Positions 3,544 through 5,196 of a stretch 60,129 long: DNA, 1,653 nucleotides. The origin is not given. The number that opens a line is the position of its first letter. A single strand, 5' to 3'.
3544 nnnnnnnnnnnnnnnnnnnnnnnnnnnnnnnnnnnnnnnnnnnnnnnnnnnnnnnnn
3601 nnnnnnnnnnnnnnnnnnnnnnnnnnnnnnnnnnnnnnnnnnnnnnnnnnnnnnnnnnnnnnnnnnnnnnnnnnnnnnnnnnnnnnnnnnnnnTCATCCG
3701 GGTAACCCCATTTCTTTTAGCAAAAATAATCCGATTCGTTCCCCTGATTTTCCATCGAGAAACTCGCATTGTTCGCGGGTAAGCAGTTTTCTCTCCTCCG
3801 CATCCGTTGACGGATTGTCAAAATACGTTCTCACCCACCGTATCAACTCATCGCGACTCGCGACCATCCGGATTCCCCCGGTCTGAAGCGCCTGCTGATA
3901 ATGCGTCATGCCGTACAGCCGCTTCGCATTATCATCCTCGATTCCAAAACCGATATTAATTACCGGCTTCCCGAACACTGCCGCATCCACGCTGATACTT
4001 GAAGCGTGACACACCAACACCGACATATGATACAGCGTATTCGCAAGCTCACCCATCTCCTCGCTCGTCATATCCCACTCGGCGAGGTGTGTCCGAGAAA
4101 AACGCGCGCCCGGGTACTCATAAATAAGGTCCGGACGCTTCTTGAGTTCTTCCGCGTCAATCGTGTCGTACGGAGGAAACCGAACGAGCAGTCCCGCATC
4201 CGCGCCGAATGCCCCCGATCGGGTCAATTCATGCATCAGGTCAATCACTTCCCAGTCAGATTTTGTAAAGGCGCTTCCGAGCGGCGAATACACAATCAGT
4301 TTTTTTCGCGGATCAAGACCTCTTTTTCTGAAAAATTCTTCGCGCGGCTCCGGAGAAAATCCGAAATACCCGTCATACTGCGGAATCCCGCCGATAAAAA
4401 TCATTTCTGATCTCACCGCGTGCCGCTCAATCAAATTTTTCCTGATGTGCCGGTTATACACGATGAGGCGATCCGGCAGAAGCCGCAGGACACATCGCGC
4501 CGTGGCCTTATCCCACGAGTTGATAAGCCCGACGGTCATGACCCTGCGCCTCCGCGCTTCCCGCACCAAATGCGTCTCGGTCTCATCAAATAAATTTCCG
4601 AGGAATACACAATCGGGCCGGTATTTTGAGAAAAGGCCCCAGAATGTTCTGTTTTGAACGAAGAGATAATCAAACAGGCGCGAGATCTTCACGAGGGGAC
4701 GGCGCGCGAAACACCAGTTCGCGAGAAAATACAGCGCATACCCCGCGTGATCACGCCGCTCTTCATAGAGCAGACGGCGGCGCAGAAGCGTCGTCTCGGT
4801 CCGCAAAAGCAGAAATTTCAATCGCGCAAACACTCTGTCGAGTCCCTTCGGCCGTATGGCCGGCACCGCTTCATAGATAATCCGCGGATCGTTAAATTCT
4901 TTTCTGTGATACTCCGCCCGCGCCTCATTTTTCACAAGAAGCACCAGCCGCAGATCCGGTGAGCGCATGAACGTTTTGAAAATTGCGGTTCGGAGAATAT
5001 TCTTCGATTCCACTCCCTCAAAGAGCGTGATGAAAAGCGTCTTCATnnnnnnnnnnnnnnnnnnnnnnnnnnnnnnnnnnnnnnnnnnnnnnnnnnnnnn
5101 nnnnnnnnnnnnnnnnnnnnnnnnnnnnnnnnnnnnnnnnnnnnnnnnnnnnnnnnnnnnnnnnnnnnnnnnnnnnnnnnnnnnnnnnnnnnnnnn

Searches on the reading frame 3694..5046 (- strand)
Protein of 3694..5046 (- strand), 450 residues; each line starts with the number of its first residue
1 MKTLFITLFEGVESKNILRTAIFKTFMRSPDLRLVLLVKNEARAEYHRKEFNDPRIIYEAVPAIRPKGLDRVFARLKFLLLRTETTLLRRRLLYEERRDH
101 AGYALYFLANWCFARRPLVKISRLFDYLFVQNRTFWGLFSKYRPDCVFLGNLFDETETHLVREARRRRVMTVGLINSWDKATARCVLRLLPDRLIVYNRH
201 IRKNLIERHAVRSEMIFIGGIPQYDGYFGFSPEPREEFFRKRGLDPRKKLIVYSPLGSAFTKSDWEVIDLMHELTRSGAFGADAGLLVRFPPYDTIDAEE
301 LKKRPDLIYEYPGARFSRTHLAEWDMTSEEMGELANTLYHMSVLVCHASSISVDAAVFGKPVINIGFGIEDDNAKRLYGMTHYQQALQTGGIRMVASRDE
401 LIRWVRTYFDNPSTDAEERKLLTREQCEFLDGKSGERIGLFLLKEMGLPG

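Call 3: search_protein_families(library=pfam, proteins=[window:3694-5046:-], max_evalue=10)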
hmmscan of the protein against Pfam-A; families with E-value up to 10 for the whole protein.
window:3694-5046:- (450 aa): 1 family
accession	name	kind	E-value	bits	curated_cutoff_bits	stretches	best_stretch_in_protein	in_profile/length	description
PF04464.20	Glyphos_transf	-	2.5e-09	37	22.1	1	192-439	136-362/367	CDP-Glycerol:Poly(glycerophosphate) glycerophosphotransferase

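Call 4: search_protein_families(library=ncbifam, proteins=[window:3694-5046:-], max_evalue=10)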
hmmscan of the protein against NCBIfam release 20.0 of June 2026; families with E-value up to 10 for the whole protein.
window:3694-5046:- (450 aa): 3 families
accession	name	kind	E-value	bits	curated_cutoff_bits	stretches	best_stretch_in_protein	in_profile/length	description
NF046086.1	BFO_1060_trans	domain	1.1e-10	41.2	200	2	130-256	34-170/365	BFO_1060 family glycosyltransferase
NF041712.1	techglyph_taseTarF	equivalog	0.0028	16.8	550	1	338-438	284-382/388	teichoic acid glycerol-phosphate transferase TarF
NF041713.1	Tar_polymTarL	equivalog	0.0054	15.4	1000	1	330-438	455-555/562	teichoic acid ribitol-phosphate polymerase TarL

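Call 49: search_dna_similar(query=window:3694-5046:-, collection=plasmids, mode=protein, max_rows=40, max_evalue=0.01)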
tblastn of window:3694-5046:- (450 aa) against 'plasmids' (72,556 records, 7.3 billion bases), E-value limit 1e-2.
Records with a match: 1; places in all: 1; records where one place covers at least 80% of the query: 0.
Best place of each record, by identity: <60% 1.
By first word of the organism name: Rhizobium 1.
By predicted mobility (MOB-suite, as given by PLSDB): non-mobilizable 1.
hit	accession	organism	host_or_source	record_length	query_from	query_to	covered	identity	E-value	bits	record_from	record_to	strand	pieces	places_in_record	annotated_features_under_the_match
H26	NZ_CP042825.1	Rhizobium sp. WL3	Wheat,phyllosphere swab,leaves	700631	138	438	67%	23.6%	2e-15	87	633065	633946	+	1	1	hypothetical protein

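Call 50: get_annotated_region(hit=H26, flank=9000)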
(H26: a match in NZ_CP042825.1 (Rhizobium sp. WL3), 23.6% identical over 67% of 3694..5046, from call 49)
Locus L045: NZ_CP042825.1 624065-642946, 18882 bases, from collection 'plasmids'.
description: Rhizobium sp. WL3 plasmid unnamed2, complete sequence
organism: Rhizobium sp. WL3 (NCBI taxid 2603277)
taxonomy: Bacteria; Pseudomonadota; Alphaproteobacteria; Hyphomicrobiales; Rhizobiaceae; Rhizobium; Rhizobium sp. WL3
host: -; source: Wheat,phyllosphere swab,leaves; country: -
typing (MOB-suite, as given by PLSDB): non-mobilizable
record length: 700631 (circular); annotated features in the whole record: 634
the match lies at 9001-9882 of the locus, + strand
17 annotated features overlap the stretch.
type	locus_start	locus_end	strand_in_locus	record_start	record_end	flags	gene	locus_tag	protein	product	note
CDS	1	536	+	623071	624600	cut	-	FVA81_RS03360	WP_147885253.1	hypothetical protein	-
CDS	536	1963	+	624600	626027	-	-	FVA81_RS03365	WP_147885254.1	hypothetical protein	-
CDS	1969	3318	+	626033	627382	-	-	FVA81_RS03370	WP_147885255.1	hypothetical protein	-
CDS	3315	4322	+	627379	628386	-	-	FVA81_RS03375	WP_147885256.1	N-acetylneuraminate synthase family protein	GO:0016051 - carbohydrate biosynthetic process [Evidence IEA]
CDS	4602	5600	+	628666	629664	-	-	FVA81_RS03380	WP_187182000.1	KpsF/GutQ family sugar-phosphate isomerase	GO:0005975 - carbohydrate metabolic process [Evidence IEA]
CDS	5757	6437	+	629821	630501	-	-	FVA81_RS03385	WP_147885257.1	glycosyltransferase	-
CDS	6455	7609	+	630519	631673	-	neuC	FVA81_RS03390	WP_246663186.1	UDP-N-acetylglucosamine 2-epimerase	GO:0006047 - UDP-N-acetylglucosamine metabolic process [Evidence IEA]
CDS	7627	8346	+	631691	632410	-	-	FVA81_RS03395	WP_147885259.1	acylneuraminate cytidylyltransferase family protein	-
CDS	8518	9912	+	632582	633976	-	-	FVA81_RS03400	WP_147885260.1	hypothetical protein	-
CDS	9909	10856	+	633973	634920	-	-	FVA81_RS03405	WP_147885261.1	NAD-dependent epimerase/dehydratase family protein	-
CDS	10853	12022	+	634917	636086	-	-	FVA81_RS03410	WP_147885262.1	glycosyltransferase family 4 protein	-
CDS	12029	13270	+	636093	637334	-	-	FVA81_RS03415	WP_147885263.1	glycosyltransferase family 4 protein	-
CDS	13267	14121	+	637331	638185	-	-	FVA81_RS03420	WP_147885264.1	SDR family oxidoreductase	-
CDS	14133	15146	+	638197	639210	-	-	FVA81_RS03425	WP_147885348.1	polysaccharide biosynthesis protein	-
CDS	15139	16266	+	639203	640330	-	wecB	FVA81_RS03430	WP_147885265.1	UDP-N-acetylglucosamine 2-epimerase (non-hydrolyzing)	GO:0009103 - lipopolysaccharide biosynthetic process [Evidence IEA]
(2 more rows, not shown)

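Call 58: find_homologous_proteins(query=L045:8518-9912:+, max_evalue=0.001)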
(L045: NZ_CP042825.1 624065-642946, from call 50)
Query L045:8518-9912:+ (464 aa): 117 proteins with E <= 0.001 among 8000 candidates.
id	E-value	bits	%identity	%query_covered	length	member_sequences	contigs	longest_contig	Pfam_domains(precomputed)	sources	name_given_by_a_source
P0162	0.0e+0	1060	100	100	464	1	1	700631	-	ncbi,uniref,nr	ncbi:hypothetical protein FVA81_03400 (plasmid) [Rhizobium sp. WL3]|uniref:hypothetical protein n=1 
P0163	6.9e-263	890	82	100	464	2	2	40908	-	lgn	-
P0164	6.4e-256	867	81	100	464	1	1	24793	-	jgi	jgi:hypothetical protein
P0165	2.1e-229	780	72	100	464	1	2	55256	-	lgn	-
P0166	4.0e-216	736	69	100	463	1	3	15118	-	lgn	-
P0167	4.7e-214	729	68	100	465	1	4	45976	-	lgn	-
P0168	1.6e-213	728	69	100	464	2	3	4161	PF02350.26,PF13439.13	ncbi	-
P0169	1.9e-212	724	68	100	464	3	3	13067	PF13439.13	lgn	-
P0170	9.7e-207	705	66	100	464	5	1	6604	-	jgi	jgi:hypothetical protein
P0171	4.8e-206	703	66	100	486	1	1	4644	-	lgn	-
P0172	8.4e-198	676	65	100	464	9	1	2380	PF04464.21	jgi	jgi:hypothetical protein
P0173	1.8e-192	658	63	99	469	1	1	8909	-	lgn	-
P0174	8.3e-192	656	63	100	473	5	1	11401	PF13439.13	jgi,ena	jgi:hypothetical protein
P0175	1.1e-190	652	62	100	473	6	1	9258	-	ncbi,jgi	jgi:hypothetical protein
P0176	9.7e-190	649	62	100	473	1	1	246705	-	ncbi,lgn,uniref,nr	ncbi:hypothetical protein SAMN05216350_10888 [Polaromonas sp. YR568]|uniref:hypothetical protein n=1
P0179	1.2e-188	646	63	100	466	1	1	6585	PF04464.21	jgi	jgi:hypothetical protein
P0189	3.8e-186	637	58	100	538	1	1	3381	PF04464.21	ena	-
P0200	1.5e-183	629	60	99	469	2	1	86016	PF04464.21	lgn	-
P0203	7.6e-183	626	59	100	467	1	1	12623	PF04464.21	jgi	jgi:hypothetical protein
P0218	1.1e-173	596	58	97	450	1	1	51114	PF04464.21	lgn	-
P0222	1.5e-131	457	50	99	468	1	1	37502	-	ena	-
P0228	9.5e-115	402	46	98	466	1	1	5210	PF04464.21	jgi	jgi:hypothetical protein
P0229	2.8e-113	397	42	100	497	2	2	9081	PF04464.21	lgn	-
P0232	1.4e-108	382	43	96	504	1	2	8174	PF04464.21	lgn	-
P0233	7.0e-107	376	40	98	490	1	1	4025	PF13439.13,PF04464.21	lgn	-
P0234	2.5e-106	374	43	100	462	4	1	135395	-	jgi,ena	-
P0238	1.5e-103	365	42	98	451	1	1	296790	PF13439.13,PF04464.21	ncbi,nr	ncbi:MAG: CDP-glycerol glycerophosphotransferase family protein [Rickettsiales bacterium]|nr:CDP-gly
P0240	3.8e-102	360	41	99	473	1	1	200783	-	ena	-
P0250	8.7e-81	290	37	98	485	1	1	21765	-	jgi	jgi:hypothetical protein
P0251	7.7e-80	287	38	98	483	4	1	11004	-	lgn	-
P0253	9.3e-78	280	36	95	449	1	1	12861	PF04464.21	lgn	-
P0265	7.0e-40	155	35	61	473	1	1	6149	PF04464.21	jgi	jgi:hypothetical protein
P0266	7.9e-40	155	29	99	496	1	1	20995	PF13439.13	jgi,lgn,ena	-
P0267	1.2e-37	148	32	71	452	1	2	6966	PF02350.26,PF04464.21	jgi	jgi:UDP-N-acetylglucosamine:LPS N-acetylglucosamine transferase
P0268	3.2e-37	146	35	64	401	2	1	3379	PF04464.21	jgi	jgi:CDP-Glycerol:Poly(glycerophosphate) glycerophosphotransferase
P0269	1.4e-35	141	28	100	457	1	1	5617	PF04464.21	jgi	jgi:hypothetical protein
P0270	7.5e-34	135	32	71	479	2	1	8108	PF04464.21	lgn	-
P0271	2.6e-31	127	30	71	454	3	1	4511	PF04464.21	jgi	jgi:hypothetical protein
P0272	2.8e-31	127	30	71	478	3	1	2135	PF04464.21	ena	-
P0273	4.0e-31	126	30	63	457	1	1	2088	PF04464.21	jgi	jgi:hypothetical protein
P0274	7.4e-31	125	29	65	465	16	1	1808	PF04464.21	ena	-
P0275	2.2e-30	124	31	66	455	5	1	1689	PF04464.21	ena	-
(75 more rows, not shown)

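Call 59: find_encoding_contigs(protein=P0176, flank=8000, max_places=1)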
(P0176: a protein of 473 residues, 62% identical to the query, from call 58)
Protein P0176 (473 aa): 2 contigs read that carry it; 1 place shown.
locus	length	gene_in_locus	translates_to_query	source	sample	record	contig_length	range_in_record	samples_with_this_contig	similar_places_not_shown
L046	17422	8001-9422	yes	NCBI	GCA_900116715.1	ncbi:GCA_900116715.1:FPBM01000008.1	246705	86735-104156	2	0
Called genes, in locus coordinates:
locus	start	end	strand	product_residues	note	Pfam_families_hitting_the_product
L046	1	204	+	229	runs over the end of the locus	PF02348:CTP_transf_3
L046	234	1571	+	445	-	-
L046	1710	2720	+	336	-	PF03102:NeuB, PF08666:SAF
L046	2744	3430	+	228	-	PF01501:Glyco_transf_8 (weak)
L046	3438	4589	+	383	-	PF02350:Epimerase_2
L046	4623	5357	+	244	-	PF02348:CTP_transf_3, PF12804:NTP_transf_3 (weak)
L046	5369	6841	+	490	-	PF01943:Polysacc_synt, PF13440:Polysacc_synt_3, PF01554:MatE (weak)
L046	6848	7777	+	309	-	PF00535:Glycos_transf_2, PF10111:Glyco_tranf_2_2, PF13641:Glyco_tranf_2_3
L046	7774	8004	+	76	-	-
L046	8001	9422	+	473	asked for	-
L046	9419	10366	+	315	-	PF01073:3Beta_HSD, PF01370:Epimerase, PF04321:RmlD_sub_bind, PF05368:NmrA, PF13460:NAD_binding_10, PF16363:GDP_Man_Dehyd, PF07993:NAD_binding_4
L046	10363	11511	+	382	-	PF13439:Glyco_transf_4, PF13579:Glyco_trans_4_4, PF20706:GT4-conflict, PF00534:Glycos_transf_1, PF13692:Glyco_trans_1_4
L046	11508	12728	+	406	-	PF13439:Glyco_transf_4, PF13579:Glyco_trans_4_4, PF00534:Glycos_transf_1, PF13692:Glyco_trans_1_4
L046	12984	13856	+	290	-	PF01370:Epimerase, PF04321:RmlD_sub_bind, PF16363:GDP_Man_Dehyd (weak)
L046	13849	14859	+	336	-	PF01073:3Beta_HSD, PF01370:Epimerase, PF02719:Polysacc_synt_2, PF04321:RmlD_sub_bind (weak), PF05368:NmrA, PF13460:NAD_binding_10, PF16363:GDP_Man_Dehyd, PF08485:Polysacc_syn_2C, +1 more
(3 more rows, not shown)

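Call 60: find_encoding_contigs(protein=P0238, flank=8000, max_places=1)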
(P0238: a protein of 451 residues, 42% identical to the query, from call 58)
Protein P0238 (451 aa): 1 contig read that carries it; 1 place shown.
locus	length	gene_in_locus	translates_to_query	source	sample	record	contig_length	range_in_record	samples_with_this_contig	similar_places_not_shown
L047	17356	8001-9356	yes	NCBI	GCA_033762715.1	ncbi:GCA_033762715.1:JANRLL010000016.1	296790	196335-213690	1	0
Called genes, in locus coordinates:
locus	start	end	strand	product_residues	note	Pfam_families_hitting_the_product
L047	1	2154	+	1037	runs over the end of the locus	-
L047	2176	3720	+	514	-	PF05159:Capsule_synth (weak)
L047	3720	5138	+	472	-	PF02350:Epimerase_2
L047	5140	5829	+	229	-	PF02348:CTP_transf_3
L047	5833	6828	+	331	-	PF03102:NeuB, PF08666:SAF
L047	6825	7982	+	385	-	PF02350:Epimerase_2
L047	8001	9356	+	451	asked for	PF13439:Glyco_transf_4 (faint), PF04464:Glyphos_transf (weak)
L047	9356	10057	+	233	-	PF02348:CTP_transf_3, PF12804:NTP_transf_3 (weak)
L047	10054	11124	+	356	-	PF00685:Sulfotransfer_1, PF13469:Sulfotransfer_3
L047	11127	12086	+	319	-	PF00685:Sulfotransfer_1, PF13469:Sulfotransfer_3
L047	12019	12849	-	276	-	PF00535:Glycos_transf_2, PF10111:Glyco_tranf_2_2, PF13641:Glyco_tranf_2_3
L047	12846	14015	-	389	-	PF01041:DegT_DnrJ_EryC1, PF00155:Aminotran_1_2 (weak)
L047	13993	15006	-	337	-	PF01073:3Beta_HSD, PF01370:Epimerase, PF02719:Polysacc_synt_2, PF04321:RmlD_sub_bind, PF05368:NmrA, PF07993:NAD_binding_4, PF16363:GDP_Man_Dehyd, PF13460:NAD_binding_10, +1 more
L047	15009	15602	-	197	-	PF00132:Hexapep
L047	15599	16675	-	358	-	PF00571:CBS (weak), PF00483:NTP_transferase, PF12804:NTP_transf_3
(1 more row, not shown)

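Call 61: find_encoding_contigs(protein=P0240, flank=8000, max_places=1)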
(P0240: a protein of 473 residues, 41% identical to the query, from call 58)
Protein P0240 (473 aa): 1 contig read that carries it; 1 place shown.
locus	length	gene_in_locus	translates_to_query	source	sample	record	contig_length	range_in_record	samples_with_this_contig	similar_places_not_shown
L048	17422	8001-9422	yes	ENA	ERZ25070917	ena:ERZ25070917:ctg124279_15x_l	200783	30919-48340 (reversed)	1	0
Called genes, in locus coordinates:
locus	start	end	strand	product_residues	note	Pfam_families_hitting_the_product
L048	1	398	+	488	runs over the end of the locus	-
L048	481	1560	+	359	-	PF13489:Methyltransf_23, PF13847:Methyltransf_31, PF08241:Methyltransf_11, PF08242:Methyltransf_12 (weak), PF13649:Methyltransf_25 (weak)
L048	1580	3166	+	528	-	PF05159:Capsule_synth (weak)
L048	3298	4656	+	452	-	-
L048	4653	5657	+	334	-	PF03102:NeuB, PF08666:SAF (weak)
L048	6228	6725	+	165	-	-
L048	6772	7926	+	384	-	PF02350:Epimerase_2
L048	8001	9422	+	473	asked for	-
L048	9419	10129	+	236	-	PF02348:CTP_transf_3, PF12804:NTP_transf_3 (weak)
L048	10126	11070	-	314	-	PF13641:Glyco_tranf_2_3, PF00535:Glycos_transf_2, PF10111:Glyco_tranf_2_2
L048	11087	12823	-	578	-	PF13522:GATase_6, PF13537:GATase_7, PF00733:Asn_synthase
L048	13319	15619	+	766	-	PF03706:LPG_synthase_TM, PF04932:Wzy_C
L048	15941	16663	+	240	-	-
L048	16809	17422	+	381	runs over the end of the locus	PF13477:Glyco_trans_4_2, PF13439:Glyco_transf_4, PF13579:Glyco_trans_4_4, PF20706:GT4-conflict, PF00534:Glycos_transf_1, PF13692:Glyco_trans_1_4, PF13524:Glyco_trans_1_2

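Call 66: search_protein_families(library=ncbifam, proteins=[P0162, P0176, P0238, P0240, P0266, P0273, P0251, P0228], max_evalue=1)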
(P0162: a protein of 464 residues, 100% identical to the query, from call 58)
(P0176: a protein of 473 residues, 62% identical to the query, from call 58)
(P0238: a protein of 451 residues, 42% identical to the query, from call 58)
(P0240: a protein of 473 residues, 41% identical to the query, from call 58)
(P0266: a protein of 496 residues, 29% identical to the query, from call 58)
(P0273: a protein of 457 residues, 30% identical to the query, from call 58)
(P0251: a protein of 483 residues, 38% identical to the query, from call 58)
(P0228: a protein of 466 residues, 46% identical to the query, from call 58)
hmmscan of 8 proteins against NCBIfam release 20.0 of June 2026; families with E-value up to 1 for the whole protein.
P0162 (464 aa): 1 family
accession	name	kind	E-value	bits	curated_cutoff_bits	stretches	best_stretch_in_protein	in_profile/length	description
TIGR00236.1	wecB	equivalog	0.22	10.7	210.15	1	231-377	157-299/366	non-hydrolyzing UDP-N-acetylglucosamine 2-epimerase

P0176 (473 aa): 1 family
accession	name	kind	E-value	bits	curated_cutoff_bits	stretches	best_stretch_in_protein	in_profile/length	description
NF046086.1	BFO_1060_trans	domain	0.022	13.9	200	0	238-314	119-194/365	BFO_1060 family glycosyltransferase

P0238 (451 aa): 3 families
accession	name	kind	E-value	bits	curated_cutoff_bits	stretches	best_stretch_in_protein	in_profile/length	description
NF046086.1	BFO_1060_trans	domain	1.8e-05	24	200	1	209-290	112-192/365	BFO_1060 family glycosyltransferase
TIGR00236.1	wecB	equivalog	0.0089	15.2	210.15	1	212-370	152-305/366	non-hydrolyzing UDP-N-acetylglucosamine 2-epimerase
TIGR03568.1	NeuC_NnaA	equivalog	0.031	13.2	235.9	1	207-363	150-304/365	UDP-N-acetylglucosamine 2-epimerase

P0240 (473 aa): 0 families

P0266 (496 aa): 3 families
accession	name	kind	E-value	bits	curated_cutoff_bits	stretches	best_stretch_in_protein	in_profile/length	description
NF046086.1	BFO_1060_trans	domain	7.6e-07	28.6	200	2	230-297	106-172/365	BFO_1060 family glycosyltransferase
TIGR03568.1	NeuC_NnaA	equivalog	0.1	11.4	235.9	0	373-407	273-307/365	UDP-N-acetylglucosamine 2-epimerase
TIGR04396.2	surf_polysacc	subfamily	0.15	11.2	125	0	429-493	296-364/427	surface carbohydrate biosynthesis protein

P0273 (457 aa): 2 families
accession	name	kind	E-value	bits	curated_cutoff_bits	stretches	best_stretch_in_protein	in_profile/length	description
NF046086.1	BFO_1060_trans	domain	4.7e-06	26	200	1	297-449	221-361/365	BFO_1060 family glycosyltransferase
TIGR04396.2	surf_polysacc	subfamily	0.24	10.5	125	0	197-244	94-141/427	surface carbohydrate biosynthesis protein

P0251 (483 aa): 2 families
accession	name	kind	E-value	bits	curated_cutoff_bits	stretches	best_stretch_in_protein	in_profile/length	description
NF046086.1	BFO_1060_trans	domain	0.00068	18.9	200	1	227-287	108-167/365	BFO_1060 family glycosyltransferase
TIGR00236.1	wecB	equivalog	0.068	12.3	210.15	1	318-388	232-300/366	non-hydrolyzing UDP-N-acetylglucosamine 2-epimerase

P0228 (466 aa): 1 family
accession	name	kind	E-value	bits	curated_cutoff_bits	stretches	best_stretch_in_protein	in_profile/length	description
NF010398.0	PRK13825.1-2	subfamily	0.19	10.6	316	1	175-216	107-148/392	carbon-nitrogen hydrolase family protein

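Call 71: search_protein_families(library=pfam, proteins=[P0162, P0176, P0240], max_evalue=10)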
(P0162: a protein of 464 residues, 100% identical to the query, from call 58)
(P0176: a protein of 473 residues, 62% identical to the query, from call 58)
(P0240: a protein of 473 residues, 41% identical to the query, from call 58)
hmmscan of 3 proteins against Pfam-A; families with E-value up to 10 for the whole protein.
P0162 (464 aa): 3 families
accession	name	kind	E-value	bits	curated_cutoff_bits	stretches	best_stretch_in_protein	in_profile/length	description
PF04464.20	Glyphos_transf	-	0.00011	21.7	22.1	1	217-459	137-365/367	CDP-Glycerol:Poly(glycerophosphate) glycerophosphotransferase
PF02350.25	Epimerase_2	-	0.002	17.5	30.6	1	227-378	134-284/347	UDP-N-acetylglucosamine 2-epimerase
PF13439.12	Glyco_transf_4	-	0.0083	16.6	28.5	1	145-243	50-162/170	Glycosyltransferase Family 4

P0176 (473 aa): 2 families
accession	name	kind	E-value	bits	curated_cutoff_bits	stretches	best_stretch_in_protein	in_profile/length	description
PF02350.25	Epimerase_2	-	0.002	17.5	30.6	1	231-387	130-284/347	UDP-N-acetylglucosamine 2-epimerase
PF04464.20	Glyphos_transf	-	0.011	15.1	22.1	1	229-468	140-365/367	CDP-Glycerol:Poly(glycerophosphate) glycerophosphotransferase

P0240 (473 aa): 3 families
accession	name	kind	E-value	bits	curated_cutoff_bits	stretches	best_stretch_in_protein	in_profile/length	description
PF13439.12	Glyco_transf_4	-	0.0025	18.3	28.5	1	139-246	41-162/170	Glycosyltransferase Family 4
PF04464.20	Glyphos_transf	-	0.1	11.9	22.1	1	233-464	150-366/367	CDP-Glycerol:Poly(glycerophosphate) glycerophosphotransferase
PF12417.13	DUF3669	-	0.25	11.7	22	1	381-399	22-40/66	Zinc finger protein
